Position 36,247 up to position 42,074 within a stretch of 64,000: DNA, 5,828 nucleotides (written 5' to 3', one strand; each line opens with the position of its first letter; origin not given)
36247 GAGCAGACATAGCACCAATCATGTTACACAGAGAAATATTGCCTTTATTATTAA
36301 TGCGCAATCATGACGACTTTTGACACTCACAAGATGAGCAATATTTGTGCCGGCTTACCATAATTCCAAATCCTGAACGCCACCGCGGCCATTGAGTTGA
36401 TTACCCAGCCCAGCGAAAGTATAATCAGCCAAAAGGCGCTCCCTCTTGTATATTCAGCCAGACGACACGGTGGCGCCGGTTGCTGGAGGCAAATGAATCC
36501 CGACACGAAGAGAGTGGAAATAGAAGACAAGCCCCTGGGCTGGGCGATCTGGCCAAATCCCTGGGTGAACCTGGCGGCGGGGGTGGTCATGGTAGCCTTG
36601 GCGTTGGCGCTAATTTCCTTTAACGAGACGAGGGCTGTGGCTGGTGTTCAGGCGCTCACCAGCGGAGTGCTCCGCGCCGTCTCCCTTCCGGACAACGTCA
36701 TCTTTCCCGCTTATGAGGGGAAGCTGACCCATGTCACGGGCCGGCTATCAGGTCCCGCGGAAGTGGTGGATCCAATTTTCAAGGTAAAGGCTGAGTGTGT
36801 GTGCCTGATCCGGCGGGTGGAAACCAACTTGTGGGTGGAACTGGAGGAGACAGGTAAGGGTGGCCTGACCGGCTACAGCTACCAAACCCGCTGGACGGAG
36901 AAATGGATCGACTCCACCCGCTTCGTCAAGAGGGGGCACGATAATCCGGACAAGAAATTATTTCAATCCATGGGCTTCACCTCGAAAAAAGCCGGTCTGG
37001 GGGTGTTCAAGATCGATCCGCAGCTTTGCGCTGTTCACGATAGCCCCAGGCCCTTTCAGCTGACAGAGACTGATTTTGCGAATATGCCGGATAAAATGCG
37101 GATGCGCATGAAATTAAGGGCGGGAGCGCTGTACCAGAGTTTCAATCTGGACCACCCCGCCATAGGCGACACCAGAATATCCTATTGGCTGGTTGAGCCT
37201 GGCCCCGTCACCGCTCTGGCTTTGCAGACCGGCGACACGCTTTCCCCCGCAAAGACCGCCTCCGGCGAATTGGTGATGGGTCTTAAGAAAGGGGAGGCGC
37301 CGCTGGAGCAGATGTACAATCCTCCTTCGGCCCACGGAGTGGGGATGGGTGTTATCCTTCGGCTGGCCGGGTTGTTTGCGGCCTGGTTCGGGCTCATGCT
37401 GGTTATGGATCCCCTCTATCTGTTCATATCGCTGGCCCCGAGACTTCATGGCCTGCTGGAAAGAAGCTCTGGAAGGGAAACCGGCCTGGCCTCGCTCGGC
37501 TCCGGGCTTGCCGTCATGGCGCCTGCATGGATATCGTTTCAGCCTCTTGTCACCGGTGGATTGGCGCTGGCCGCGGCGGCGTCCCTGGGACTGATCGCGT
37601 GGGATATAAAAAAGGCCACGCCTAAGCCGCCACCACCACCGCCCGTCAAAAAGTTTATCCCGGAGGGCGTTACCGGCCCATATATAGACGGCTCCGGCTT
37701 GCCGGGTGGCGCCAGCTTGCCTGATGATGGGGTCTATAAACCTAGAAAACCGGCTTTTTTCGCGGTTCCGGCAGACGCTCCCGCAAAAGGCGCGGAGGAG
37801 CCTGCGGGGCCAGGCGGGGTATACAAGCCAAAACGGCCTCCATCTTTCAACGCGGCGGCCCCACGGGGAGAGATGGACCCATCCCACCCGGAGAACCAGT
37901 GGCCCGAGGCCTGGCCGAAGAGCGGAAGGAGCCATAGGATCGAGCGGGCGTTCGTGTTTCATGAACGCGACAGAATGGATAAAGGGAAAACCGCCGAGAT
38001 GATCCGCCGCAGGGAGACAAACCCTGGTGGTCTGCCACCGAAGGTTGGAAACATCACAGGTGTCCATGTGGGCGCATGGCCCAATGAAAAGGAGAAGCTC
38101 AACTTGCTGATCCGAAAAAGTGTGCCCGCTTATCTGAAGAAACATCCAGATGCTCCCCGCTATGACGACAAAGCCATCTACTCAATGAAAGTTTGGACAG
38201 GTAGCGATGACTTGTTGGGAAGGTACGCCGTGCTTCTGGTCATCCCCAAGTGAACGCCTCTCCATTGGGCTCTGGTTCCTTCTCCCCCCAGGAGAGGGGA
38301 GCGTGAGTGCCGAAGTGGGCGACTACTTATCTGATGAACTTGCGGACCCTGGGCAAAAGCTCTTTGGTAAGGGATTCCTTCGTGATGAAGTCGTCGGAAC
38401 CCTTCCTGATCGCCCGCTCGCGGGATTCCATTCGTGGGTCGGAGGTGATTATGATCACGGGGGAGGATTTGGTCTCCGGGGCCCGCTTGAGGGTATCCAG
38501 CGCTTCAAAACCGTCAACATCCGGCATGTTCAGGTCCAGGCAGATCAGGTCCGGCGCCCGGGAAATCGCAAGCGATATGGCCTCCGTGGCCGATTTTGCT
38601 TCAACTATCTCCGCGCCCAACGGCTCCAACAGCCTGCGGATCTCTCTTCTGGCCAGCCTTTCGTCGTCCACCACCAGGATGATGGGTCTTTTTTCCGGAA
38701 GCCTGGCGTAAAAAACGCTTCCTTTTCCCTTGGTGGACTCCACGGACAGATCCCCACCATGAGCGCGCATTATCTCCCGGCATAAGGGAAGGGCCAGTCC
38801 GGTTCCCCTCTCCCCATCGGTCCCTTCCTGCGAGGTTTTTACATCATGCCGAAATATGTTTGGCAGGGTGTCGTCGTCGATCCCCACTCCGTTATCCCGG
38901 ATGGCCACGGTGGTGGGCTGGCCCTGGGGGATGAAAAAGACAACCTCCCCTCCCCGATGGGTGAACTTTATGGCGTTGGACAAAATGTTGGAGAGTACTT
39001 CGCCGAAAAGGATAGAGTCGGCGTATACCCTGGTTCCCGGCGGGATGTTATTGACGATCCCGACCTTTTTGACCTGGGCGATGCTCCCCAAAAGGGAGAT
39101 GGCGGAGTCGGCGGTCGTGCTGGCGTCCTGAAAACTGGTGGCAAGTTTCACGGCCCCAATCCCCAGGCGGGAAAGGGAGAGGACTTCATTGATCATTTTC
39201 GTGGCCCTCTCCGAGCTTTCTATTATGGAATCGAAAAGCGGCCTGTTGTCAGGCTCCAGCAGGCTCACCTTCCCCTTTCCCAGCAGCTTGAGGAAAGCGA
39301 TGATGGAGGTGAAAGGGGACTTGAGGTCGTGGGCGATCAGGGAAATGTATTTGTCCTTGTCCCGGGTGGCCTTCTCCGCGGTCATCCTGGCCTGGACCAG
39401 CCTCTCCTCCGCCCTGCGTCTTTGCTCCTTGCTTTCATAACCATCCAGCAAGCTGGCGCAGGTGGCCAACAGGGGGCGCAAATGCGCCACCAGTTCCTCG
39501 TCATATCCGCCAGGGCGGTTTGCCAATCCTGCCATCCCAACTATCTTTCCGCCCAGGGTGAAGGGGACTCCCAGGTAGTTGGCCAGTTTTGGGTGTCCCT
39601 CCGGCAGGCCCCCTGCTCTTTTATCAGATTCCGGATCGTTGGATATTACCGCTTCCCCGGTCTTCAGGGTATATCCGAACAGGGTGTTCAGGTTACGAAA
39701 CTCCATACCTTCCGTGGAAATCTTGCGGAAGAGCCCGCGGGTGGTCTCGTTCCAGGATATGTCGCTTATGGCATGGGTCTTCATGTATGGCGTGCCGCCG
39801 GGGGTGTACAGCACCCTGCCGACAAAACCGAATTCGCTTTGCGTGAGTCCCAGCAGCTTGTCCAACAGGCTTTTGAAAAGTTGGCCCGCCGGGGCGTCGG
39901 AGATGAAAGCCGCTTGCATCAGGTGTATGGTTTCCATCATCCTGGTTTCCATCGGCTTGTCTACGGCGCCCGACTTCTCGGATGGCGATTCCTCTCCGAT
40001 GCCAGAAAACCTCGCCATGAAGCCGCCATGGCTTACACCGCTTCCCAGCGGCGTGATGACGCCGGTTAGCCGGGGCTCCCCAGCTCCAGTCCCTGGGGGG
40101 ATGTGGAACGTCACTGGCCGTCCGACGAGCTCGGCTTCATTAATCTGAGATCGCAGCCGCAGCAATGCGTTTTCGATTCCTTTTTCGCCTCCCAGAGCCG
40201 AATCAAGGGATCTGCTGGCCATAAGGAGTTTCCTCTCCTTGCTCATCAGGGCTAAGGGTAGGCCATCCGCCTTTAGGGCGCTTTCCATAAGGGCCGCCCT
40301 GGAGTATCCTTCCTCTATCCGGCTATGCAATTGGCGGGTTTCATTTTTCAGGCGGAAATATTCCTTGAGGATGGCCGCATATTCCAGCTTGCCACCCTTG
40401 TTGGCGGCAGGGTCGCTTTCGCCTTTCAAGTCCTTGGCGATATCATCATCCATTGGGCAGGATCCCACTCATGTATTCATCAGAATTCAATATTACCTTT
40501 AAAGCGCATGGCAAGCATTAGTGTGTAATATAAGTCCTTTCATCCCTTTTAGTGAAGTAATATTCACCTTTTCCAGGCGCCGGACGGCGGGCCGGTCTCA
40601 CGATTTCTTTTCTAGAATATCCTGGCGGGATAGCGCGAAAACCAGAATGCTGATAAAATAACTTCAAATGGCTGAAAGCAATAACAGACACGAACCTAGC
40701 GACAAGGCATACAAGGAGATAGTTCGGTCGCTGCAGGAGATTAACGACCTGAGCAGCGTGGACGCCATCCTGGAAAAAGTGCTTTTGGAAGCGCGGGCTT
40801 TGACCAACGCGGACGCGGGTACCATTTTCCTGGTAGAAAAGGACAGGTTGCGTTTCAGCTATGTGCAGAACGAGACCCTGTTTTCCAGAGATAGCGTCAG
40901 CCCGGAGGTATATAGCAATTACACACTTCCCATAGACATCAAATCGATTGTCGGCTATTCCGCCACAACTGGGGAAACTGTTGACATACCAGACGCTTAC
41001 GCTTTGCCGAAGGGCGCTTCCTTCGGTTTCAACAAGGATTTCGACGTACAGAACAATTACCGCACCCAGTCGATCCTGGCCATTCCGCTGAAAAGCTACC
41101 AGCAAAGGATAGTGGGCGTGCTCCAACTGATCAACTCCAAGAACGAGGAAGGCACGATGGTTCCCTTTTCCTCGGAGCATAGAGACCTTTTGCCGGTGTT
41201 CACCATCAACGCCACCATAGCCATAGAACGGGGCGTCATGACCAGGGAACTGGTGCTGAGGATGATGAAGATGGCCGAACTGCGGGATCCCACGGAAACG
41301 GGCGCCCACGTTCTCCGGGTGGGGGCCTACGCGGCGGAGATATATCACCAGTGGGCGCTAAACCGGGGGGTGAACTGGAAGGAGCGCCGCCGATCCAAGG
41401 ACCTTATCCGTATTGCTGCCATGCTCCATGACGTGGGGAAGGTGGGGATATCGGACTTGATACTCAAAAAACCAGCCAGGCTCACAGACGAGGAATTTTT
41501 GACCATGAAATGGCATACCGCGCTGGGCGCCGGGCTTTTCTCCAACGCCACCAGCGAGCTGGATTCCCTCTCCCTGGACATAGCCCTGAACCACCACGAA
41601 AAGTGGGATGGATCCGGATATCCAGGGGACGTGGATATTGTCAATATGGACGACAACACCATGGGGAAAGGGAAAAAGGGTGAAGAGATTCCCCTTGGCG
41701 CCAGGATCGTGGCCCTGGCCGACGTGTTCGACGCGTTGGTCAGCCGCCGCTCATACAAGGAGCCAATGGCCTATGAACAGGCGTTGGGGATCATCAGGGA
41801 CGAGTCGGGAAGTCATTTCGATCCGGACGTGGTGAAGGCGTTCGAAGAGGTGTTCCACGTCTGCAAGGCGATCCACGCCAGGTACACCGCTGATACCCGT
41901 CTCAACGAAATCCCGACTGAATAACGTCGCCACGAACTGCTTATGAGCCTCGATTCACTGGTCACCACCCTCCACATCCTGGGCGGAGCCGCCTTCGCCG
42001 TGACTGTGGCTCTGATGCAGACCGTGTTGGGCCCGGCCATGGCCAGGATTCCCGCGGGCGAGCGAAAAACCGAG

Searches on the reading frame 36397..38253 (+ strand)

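Call 9: search_protein_families(library=pfam, proteins=[window:36397-38253:+], max_evalue=0.01)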
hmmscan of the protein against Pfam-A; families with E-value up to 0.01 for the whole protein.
window:36397-38253:+ (618 aa): 1 family
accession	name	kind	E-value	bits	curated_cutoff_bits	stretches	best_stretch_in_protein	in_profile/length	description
PF07787.17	TMEM43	-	3.7e-37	128.5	23.3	1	157-383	23-250/250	Transmembrane protein 43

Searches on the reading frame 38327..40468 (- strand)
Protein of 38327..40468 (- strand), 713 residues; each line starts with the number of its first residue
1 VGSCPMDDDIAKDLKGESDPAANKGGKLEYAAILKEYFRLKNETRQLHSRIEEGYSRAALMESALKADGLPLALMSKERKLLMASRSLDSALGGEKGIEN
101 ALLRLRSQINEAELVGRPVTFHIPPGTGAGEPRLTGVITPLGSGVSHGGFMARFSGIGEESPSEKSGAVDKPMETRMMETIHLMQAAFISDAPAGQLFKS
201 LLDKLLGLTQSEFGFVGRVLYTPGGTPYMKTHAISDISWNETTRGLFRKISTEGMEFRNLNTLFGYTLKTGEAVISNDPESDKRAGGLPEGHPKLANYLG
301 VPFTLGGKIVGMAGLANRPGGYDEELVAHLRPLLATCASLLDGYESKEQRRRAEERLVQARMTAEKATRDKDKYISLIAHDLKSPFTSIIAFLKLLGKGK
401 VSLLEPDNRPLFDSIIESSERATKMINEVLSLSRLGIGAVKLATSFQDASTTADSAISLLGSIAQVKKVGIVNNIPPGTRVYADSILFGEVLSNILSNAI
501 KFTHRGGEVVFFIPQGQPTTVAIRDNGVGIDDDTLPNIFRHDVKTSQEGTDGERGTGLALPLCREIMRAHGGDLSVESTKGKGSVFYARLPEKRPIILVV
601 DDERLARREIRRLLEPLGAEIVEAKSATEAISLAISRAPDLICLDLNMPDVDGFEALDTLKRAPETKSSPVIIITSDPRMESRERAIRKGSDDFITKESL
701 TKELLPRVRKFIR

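Call 9: search_protein_families(library=pfam, proteins=[window:38327-40468:-], max_evalue=0.01)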
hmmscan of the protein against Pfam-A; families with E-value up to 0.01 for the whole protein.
window:38327-40468:- (713 aa): 5 families
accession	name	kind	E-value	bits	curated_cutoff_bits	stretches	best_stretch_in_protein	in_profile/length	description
PF00072.30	Response_reg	-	7.1e-24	84.6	30.2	1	597-708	1-110/111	Response regulator receiver domain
PF02518.31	HATPase_c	-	5.5e-22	78.7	26.4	1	484-593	2-110/111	Histidine kinase-, DNA gyrase B-, and HSP90-like ATPase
PF13185.12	GAF_2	-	5.3e-17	62.7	28.6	1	196-342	6-136/136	GAF domain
PF00512.31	HisKA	-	2.7e-13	50.2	26.9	1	372-436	3-64/66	His Kinase A (phospho-acceptor) domain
PF01590.32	GAF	-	6.8e-05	23.8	22.4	1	197-330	5-122/133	GAF domain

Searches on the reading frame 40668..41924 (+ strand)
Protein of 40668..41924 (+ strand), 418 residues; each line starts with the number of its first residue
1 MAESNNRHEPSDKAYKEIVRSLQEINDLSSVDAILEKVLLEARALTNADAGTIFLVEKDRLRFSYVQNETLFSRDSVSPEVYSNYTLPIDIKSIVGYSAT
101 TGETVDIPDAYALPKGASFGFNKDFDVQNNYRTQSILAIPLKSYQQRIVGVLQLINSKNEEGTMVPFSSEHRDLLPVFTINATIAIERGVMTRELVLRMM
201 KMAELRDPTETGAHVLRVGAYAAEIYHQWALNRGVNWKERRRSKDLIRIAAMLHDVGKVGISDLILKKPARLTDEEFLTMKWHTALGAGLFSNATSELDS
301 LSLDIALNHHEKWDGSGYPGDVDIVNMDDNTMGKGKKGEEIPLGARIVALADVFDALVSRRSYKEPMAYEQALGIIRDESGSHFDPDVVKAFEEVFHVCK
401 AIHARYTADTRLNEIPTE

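Call 9: search_protein_families(library=pfam, proteins=[window:40668-41924:+], max_evalue=0.01)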
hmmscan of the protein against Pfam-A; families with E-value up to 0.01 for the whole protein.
window:40668-41924:+ (418 aa): 5 families
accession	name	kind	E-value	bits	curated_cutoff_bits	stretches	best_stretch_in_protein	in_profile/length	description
PF13487.12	HD_5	-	4.2e-26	92.1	27.2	2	326-388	108-170/170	HD domain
PF01966.28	HD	-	2.7e-20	73.2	22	1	212-356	2-115/116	HD domain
PF01590.32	GAF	-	1.4e-13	51.9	22.4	1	31-186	2-133/133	GAF domain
PF13492.12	GAF_3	-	3.5e-07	31.1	27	1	30-188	1-129/129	GAF domain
PF21447.3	Ppx-GppA_III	-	0.0073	16.6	27.3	0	214-258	19-61/177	Ppx/GppA phosphatase, domain III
